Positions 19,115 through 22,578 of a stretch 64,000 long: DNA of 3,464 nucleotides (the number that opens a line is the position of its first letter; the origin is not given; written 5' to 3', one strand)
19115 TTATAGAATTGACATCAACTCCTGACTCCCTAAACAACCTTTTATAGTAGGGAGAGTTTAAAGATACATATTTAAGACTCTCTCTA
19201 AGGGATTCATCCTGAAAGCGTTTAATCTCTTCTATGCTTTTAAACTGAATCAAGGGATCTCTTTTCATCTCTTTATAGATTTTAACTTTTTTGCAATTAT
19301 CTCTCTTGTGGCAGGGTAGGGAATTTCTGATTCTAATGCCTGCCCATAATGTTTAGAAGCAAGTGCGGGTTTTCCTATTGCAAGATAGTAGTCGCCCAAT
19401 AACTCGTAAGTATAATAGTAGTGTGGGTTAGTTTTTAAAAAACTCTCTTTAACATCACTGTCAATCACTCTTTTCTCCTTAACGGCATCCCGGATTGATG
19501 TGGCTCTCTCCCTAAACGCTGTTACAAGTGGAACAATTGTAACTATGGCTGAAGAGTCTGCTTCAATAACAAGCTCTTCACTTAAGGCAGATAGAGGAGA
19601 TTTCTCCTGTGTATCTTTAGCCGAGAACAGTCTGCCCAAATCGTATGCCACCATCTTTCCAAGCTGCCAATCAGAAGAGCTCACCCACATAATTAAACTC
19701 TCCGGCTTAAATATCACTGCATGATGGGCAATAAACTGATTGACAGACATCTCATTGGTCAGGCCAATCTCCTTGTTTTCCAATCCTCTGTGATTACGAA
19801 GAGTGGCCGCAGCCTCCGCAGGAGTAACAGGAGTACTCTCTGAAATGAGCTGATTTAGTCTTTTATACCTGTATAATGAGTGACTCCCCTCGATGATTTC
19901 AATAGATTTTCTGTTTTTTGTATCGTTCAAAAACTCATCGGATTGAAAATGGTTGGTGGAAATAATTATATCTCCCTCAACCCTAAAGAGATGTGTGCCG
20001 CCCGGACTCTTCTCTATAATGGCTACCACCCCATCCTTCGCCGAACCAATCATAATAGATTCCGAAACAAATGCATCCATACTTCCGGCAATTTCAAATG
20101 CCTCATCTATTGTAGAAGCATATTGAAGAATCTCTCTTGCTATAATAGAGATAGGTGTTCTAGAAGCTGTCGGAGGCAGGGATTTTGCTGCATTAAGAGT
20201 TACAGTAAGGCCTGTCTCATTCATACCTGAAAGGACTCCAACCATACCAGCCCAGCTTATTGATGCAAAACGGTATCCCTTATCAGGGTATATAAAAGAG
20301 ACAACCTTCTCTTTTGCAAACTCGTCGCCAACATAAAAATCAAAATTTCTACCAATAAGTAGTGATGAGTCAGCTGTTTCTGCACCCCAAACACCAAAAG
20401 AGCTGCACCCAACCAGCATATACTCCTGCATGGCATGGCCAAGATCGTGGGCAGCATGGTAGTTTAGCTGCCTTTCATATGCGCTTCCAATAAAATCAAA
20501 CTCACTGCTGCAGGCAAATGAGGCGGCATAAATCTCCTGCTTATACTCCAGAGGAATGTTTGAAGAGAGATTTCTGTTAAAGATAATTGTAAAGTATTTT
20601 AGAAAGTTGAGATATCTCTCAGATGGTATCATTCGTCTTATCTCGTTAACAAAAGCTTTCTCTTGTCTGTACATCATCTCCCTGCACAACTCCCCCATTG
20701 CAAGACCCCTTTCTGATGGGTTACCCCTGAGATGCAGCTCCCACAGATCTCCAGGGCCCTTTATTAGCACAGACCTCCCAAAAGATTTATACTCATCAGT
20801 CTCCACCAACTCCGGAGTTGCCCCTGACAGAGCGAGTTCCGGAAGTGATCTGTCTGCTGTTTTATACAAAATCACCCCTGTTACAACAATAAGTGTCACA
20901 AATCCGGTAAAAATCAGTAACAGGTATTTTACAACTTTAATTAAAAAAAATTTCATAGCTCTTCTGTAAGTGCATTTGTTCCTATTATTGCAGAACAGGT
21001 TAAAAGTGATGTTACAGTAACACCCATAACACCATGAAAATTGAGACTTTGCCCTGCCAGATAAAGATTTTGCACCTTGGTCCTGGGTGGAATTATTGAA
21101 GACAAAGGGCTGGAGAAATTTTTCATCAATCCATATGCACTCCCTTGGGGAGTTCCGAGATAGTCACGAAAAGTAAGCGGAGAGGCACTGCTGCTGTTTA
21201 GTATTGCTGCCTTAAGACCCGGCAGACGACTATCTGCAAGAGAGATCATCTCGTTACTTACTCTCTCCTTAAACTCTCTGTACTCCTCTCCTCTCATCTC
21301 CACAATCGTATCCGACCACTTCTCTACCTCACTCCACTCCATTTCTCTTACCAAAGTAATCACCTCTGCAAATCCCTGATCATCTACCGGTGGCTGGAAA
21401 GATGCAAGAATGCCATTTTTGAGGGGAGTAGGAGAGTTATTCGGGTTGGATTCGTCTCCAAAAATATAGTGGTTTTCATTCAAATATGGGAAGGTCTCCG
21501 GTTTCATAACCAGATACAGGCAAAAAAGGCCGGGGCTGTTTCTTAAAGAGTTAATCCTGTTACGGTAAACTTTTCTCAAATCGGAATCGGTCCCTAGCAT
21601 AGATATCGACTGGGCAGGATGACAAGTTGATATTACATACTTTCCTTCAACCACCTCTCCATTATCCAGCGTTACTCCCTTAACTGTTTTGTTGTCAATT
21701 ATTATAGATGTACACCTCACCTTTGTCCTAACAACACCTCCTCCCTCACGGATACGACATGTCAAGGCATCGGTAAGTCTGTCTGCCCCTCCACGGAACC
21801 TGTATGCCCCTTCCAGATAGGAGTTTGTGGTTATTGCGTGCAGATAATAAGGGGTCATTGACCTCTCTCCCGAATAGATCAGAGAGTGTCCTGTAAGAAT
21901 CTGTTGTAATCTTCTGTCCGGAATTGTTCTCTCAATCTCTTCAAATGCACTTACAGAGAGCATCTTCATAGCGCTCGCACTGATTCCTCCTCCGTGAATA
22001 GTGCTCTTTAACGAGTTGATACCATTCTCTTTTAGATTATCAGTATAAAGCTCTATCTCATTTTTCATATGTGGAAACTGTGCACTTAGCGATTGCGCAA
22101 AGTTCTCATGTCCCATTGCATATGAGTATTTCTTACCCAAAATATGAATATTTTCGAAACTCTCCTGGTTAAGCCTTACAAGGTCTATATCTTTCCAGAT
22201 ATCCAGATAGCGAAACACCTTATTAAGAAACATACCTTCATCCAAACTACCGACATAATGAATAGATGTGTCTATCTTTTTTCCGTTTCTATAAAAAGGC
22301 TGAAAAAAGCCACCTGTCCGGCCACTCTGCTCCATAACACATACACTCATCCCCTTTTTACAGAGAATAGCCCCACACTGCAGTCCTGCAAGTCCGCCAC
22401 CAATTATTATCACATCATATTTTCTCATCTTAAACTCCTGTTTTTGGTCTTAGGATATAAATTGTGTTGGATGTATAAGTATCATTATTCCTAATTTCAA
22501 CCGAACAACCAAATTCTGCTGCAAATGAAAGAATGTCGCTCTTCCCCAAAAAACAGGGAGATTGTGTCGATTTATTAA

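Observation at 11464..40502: Complete flexirubin-type APE-DAR cluster with a non-canonical tailoring set in a probable anaerobe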

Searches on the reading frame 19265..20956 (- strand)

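Call 3: search_protein_families(library=pfam, proteins=[window:19265-20956:-])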
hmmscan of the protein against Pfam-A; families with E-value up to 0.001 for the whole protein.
window:19265-20956:- (563 aa): 1 family
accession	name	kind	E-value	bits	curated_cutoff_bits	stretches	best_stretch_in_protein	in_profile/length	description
PF03417.21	AAT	-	3e-18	66.8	23.2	1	197-392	5-187/225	Acyl-coenzyme A:6-aminopenicillanic acid acyl-transferase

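Call 6: search_protein_families(library=ncbifam, proteins=[window:19265-20956:-], max_evalue=0.00001)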
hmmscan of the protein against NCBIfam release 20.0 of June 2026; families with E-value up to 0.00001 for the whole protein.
window:19265-20956:- (563 aa): 1 family
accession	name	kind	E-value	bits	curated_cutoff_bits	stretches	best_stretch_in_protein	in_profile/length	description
NF040521.1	C45_proenzyme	subfamily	3.3e-65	220.5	85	1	77-421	1-311/313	C45 family autoproteolytic acyltransferase/hydrolase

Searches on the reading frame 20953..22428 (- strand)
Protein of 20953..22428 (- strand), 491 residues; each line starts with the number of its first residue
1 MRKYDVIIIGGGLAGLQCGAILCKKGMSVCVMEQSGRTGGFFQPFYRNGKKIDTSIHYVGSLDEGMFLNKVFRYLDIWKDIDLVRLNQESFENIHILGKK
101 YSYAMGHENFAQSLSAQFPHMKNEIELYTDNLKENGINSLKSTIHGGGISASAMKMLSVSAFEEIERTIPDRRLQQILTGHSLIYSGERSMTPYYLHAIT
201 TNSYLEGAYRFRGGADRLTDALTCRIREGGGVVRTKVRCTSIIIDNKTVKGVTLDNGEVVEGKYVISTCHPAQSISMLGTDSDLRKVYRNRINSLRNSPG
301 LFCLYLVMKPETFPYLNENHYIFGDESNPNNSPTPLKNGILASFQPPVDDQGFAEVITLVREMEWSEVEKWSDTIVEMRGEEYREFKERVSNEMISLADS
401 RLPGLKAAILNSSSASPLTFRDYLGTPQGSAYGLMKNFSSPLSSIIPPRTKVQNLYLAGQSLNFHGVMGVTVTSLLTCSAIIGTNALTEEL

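Call 4: search_protein_families(library=pfam, proteins=[window:20953-22428:-])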
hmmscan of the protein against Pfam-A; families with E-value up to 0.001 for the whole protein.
window:20953-22428:- (491 aa): 11 families
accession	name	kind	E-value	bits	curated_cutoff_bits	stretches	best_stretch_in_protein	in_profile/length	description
PF01593.30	Amino_oxidase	-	5.2e-14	52.8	19.8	1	13-474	1-435/443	Flavin containing amine oxidoreductase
PF01266.30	DAO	-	1.2e-10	41.9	27.9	1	5-272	1-205/353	FAD dependent oxidoreductase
PF03486.20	HI0933_like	-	4.9e-08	33.2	50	0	5-39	2-36/244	HI0933-like protein Rossmann domain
PF13450.12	NAD_binding_8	-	4.1e-07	30.6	21.9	1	8-64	1-57/68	NAD(P)-binding Rossmann-like domain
PF00890.30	FAD_binding_2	-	1e-06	28.7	20.4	1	5-40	1-36/414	FAD binding domain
PF01494.25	FAD_binding_3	-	8.1e-06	25.7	22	1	3-38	1-36/349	FAD binding domain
PF01134.28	GIDA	-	1.9e-05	24.3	22.1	0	5-36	1-32/391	Glucose inhibited division protein A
PF13738.12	Pyr_redox_3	-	5e-05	23.1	30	1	7-57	1-51/305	Pyridine nucleotide-disulphide oxidoreductase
PF01946.23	Thi4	-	7.7e-05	22.5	26.2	1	4-40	18-55/235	Thi4 family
PF07992.20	Pyr_redox_2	-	0.00013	22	26.1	0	4-44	1-40/291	Pyridine nucleotide-disulphide oxidoreductase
PF12831.13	FAD_oxidored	-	0.0007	19.4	27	0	5-41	1-37/416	FAD dependent oxidoreductase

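Call 6: search_protein_families(library=ncbifam, proteins=[window:20953-22428:-], max_evalue=0.00001)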
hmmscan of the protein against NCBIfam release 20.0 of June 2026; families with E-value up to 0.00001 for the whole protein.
window:20953-22428:- (491 aa): 11 families
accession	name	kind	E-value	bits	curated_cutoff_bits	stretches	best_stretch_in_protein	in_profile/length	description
TIGR02733.1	desat_CrtD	equivalog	6.6e-36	124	549.7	2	154-482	167-489/492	C-3',4' desaturase CrtD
TIGR02730.1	carot_isom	equivalog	8.5e-31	107.3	586.9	1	4-479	1-485/493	carotenoid isomerase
TIGR02734.1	crtI_fam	subfamily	4.4e-27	94.9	238.1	1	6-318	1-322/504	phytoene desaturase family protein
NF045637.1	carotdesatCrtDProt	equivalog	8e-18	64.2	580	1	153-282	159-289/485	1-hydroxycarotenoid 3,4-desaturase CrtD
NF005560.0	PRK07233.1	equivalog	2.3e-17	63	252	2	6-67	3-64/435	hypothetical protein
NF045689.1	BCarotKetCrtO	equivalog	9.1e-16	57.5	1000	0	1-40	1-40/563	beta-carotene ketolase CrtO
NF058655.1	CrtID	equivalog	1.8e-14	53.5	640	0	6-54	1-49/478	bifunctional phytoene desaturase/3,4-desaturase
TIGR03467.1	HpnE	equivalog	8.2e-10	38.6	283.05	1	6-57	1-54/430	hydroxysqualene dehydroxylase HpnE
TIGR00275.1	TIGR00275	subfamily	5.7e-07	28.7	183.8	0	6-39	1-34/401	aminoacetone oxidase family FAD-binding enzyme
NF006130.0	PRK08274.1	equivalog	6.5e-07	28.5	369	0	2-37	4-39/467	FAD-dependent tricarballylate dehydrogenase TcuA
NF005510.0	PRK07121.1-3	subfamily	6e-06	25.3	481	0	173-254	137-219/492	FAD-binding protein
